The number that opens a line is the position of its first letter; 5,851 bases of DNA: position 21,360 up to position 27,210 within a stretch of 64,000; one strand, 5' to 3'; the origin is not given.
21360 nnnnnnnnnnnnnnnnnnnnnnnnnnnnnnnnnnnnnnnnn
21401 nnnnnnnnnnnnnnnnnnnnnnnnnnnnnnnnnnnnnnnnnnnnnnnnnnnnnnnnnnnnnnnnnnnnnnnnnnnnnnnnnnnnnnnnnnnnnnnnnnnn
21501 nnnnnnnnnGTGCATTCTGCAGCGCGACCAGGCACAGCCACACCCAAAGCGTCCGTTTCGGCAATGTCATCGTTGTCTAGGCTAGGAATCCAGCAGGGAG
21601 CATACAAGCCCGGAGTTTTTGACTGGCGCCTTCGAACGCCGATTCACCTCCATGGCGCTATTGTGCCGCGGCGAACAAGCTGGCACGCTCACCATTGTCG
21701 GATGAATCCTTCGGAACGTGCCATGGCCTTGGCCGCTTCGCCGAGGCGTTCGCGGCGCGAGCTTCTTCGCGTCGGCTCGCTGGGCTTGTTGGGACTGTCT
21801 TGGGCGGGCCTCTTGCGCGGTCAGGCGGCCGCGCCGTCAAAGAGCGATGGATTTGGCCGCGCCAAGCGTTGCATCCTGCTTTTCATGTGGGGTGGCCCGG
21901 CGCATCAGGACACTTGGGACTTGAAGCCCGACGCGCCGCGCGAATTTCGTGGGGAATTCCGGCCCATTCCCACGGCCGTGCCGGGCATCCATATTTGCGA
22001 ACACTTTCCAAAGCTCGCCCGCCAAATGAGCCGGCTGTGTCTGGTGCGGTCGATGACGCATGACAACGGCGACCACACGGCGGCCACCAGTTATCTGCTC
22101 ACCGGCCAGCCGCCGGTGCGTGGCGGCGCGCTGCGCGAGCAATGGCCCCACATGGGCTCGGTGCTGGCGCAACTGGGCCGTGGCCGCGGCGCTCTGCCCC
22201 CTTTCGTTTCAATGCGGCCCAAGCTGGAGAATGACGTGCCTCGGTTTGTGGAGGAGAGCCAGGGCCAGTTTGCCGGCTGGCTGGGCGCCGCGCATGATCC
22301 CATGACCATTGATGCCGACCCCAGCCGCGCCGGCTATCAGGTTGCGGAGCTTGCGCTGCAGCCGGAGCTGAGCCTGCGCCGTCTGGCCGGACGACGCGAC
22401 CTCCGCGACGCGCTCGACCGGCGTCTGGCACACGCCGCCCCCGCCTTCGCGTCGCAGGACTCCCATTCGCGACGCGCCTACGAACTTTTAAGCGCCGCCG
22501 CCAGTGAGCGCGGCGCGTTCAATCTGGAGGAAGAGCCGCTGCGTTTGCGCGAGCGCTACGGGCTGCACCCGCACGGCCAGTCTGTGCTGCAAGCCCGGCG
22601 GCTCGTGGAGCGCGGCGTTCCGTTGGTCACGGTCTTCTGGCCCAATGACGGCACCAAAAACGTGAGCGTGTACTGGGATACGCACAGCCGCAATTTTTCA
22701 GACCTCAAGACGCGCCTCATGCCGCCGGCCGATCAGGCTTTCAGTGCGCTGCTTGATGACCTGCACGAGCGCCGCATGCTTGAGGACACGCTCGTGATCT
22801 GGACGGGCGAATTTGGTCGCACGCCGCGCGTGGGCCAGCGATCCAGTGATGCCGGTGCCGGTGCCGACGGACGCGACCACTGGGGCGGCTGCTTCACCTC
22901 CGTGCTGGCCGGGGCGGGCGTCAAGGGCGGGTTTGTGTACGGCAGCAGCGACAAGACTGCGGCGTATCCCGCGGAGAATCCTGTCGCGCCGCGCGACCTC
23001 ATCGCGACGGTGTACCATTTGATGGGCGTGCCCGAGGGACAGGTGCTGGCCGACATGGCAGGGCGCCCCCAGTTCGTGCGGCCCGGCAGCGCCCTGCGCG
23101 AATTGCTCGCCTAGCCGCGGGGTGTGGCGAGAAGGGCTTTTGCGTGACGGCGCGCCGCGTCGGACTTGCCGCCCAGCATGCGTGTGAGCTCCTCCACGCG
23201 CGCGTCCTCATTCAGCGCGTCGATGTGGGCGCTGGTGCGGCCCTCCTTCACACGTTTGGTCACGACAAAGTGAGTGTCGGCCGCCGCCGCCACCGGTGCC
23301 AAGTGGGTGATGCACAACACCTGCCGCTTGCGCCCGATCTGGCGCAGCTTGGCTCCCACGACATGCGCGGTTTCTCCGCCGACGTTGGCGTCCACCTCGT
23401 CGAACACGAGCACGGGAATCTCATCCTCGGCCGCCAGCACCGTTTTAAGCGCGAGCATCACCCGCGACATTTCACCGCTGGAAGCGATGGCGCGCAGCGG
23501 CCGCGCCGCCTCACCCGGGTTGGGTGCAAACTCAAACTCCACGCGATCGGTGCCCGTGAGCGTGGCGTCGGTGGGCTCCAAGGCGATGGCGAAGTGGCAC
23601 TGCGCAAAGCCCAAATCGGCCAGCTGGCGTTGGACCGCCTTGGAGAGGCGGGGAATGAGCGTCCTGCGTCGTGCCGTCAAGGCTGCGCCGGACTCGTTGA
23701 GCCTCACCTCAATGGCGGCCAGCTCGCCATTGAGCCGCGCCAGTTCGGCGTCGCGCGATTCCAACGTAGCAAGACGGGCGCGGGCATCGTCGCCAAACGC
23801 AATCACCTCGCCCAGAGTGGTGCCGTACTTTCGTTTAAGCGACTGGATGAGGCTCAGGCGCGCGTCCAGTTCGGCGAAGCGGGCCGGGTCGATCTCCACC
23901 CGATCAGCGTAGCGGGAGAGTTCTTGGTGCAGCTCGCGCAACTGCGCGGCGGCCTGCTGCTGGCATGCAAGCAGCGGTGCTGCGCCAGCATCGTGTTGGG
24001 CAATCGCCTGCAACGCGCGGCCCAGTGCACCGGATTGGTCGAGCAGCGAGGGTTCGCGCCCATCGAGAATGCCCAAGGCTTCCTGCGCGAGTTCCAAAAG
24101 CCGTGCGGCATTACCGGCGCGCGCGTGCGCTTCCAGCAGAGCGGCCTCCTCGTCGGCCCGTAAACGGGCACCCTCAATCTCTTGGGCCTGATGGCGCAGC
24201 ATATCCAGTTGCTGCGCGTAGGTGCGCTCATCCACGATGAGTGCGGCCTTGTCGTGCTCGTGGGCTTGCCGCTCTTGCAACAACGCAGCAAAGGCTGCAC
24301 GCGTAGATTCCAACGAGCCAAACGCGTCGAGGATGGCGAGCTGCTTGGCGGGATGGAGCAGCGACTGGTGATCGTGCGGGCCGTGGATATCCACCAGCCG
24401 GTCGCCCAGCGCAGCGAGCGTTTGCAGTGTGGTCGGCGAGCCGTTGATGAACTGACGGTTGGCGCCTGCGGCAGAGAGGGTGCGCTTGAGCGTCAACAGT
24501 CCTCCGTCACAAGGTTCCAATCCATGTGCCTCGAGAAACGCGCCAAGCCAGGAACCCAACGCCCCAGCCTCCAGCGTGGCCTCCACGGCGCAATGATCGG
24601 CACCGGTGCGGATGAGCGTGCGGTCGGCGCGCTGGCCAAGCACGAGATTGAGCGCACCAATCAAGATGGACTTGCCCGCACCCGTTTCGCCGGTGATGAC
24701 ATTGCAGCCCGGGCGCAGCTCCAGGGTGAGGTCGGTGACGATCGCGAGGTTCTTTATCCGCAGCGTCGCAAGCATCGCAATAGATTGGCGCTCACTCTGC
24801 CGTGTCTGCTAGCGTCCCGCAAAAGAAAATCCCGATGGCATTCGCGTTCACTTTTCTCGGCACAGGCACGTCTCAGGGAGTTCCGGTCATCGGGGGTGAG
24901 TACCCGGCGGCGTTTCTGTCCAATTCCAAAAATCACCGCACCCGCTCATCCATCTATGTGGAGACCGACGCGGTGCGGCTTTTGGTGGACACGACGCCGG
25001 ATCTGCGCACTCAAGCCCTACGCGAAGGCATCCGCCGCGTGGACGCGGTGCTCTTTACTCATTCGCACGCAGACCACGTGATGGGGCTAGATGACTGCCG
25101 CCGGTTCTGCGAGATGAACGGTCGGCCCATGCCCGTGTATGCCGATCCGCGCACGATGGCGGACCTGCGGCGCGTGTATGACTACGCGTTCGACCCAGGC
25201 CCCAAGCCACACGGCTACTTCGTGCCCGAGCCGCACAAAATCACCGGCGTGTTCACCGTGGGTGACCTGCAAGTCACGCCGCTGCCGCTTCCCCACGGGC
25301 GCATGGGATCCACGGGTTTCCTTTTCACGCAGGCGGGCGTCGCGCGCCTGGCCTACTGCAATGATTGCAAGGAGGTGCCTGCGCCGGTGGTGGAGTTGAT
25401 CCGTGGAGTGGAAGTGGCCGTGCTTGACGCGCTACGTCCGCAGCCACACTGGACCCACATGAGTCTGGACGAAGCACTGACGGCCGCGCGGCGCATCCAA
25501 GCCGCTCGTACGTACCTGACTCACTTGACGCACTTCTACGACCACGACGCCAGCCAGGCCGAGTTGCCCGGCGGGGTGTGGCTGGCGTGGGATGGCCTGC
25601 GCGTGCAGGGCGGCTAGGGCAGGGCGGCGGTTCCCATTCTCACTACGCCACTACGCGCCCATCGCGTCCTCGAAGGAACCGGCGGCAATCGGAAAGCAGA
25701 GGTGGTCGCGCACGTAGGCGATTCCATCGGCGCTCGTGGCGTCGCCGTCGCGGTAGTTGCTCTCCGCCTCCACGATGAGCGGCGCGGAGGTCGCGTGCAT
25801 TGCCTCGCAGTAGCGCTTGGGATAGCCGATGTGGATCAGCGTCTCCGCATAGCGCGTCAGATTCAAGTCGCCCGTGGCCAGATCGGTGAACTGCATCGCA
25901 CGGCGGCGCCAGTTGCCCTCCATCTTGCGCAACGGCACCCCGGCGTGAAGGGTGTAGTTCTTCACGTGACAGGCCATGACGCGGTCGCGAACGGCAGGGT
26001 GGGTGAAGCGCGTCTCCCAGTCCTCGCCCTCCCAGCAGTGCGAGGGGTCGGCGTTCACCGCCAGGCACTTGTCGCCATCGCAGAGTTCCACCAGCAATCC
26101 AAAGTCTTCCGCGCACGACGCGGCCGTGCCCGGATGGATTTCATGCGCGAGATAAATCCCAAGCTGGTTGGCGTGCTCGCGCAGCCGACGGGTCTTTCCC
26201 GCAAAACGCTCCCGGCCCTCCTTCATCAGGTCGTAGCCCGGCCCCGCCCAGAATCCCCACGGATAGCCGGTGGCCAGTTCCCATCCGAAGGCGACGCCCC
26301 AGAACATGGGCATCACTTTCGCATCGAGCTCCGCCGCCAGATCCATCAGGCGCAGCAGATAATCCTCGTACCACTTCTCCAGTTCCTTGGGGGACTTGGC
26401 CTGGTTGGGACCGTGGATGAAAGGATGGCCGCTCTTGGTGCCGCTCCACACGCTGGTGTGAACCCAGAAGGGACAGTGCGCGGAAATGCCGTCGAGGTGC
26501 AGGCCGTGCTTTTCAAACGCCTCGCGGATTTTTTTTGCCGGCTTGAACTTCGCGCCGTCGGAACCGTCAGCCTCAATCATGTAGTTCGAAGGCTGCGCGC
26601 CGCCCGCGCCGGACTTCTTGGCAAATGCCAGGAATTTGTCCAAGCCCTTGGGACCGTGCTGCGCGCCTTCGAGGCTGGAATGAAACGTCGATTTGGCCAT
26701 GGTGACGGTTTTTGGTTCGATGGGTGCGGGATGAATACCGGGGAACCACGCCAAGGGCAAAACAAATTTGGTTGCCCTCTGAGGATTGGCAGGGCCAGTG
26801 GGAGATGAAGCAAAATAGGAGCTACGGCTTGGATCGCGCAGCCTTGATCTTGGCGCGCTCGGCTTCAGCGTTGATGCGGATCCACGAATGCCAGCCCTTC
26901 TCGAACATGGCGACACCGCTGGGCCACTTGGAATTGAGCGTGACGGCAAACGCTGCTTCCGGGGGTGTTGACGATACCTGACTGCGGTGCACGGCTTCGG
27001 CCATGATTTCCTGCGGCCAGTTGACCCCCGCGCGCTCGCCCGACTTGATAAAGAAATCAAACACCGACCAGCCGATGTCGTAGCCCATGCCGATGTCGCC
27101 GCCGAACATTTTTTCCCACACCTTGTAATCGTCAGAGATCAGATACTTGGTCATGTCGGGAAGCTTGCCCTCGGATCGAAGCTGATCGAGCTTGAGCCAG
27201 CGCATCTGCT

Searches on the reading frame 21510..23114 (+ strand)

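Call 88: search_protein_families(library=pfam, proteins=[window:21510-23114:+], max_evalue=0.00001)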
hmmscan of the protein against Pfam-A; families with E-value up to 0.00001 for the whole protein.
window:21510-23114:+ (534 aa): 1 family
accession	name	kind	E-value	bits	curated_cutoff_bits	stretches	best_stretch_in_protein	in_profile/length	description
PF07394.17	DUF1501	-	1.2e-95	321.5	27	1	118-532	1-389/390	Protein of unknown function (DUF1501)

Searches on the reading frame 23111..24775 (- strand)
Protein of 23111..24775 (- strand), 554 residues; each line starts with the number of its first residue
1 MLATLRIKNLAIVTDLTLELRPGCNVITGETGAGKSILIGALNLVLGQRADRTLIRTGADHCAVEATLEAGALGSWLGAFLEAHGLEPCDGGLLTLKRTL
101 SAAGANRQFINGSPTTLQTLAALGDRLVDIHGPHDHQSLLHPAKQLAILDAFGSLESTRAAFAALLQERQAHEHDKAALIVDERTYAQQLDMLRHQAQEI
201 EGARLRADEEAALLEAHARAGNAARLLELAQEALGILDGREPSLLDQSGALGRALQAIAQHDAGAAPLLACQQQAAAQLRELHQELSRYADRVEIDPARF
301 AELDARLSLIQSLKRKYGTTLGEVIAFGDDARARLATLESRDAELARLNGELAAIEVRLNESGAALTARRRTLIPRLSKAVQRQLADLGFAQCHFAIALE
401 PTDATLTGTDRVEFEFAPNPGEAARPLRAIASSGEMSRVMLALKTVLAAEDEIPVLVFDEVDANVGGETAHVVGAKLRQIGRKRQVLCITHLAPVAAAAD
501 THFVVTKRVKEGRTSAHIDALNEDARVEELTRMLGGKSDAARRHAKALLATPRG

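Call 88: search_protein_families(library=pfam, proteins=[window:23111-24775:-], max_evalue=0.00001)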
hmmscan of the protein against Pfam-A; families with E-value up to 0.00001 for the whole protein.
window:23111-24775:- (554 aa): 2 families
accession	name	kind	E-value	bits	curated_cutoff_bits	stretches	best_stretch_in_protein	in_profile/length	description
PF02463.25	SMC_N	-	4.9e-16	59.3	40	1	4-508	4-214/220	RecF/RecN/SMC N terminal domain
PF13476.12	AAA_23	-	4e-10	41.1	27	1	5-52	2-49/201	AAA domain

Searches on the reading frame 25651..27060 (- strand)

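Call 88: search_protein_families(library=pfam, proteins=[window:25651-27060:-], max_evalue=0.00001)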
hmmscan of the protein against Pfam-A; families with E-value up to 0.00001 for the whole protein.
window:25651-27060:- (469 aa): 1 family
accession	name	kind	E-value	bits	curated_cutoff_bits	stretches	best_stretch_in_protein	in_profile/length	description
PF01261.30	AP_endonuc_2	-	6.2e-18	65.8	31.1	1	145-421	2-229/249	Xylose isomerase-like TIM barrel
